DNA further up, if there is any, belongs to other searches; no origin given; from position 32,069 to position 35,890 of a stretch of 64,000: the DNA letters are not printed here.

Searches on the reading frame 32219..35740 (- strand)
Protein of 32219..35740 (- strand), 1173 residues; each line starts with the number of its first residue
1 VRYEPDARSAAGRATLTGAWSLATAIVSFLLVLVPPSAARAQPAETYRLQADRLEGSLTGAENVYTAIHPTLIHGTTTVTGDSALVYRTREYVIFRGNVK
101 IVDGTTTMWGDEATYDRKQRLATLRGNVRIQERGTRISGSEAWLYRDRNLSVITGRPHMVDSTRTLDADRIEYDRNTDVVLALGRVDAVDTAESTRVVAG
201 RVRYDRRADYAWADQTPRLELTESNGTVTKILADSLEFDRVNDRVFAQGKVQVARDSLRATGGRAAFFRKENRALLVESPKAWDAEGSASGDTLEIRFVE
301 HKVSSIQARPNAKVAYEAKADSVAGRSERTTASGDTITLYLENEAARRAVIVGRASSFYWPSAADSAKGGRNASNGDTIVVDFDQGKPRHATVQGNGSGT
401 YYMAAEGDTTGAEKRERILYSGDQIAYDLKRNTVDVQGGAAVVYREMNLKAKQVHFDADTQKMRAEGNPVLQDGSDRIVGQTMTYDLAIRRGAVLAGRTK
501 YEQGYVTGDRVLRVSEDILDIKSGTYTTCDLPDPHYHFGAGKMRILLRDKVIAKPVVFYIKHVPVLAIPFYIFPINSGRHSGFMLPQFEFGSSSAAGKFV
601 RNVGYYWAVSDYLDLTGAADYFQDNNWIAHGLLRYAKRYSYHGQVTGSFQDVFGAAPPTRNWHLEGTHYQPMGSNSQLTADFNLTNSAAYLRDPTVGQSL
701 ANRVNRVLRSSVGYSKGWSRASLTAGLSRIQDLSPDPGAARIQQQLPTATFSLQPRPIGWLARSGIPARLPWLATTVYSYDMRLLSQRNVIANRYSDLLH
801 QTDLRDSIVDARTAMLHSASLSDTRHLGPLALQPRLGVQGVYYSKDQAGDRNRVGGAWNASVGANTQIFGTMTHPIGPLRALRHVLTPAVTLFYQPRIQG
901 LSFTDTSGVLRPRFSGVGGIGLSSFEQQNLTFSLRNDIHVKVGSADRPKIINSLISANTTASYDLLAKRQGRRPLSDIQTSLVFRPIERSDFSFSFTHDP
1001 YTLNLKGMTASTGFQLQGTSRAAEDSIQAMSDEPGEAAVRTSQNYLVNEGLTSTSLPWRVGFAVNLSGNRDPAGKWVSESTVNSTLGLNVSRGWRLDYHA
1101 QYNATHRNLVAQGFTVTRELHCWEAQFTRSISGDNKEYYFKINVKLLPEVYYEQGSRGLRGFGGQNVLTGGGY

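Call 23: search_protein_families(library=ncbifam, proteins=[window:32219-35740:-], max_evalue=0.001)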
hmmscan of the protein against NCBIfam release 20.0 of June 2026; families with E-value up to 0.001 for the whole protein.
window:32219-35740:- (1173 aa): 4 families
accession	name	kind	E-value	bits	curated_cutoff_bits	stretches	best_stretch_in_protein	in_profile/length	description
NF002997.0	PRK03761.1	equivalog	1.3e-15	56.7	683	1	434-692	72-338/783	LPS assembly protein LptD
NF003358.0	PRK04423.1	equivalog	7.8e-13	47.5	944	1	422-649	64-287/799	LPS-assembly protein LptD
TIGR03002.1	outer_YhbN_LptA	equivalog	1.7e-12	47.4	71.7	1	72-157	34-129/142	lipopolysaccharide transport periplasmic protein LptA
TIGR04409.1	LptC_YrbK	equivalog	5.8e-10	39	38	0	75-142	89-161/180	LPS export ABC transporter periplasmic protein LptC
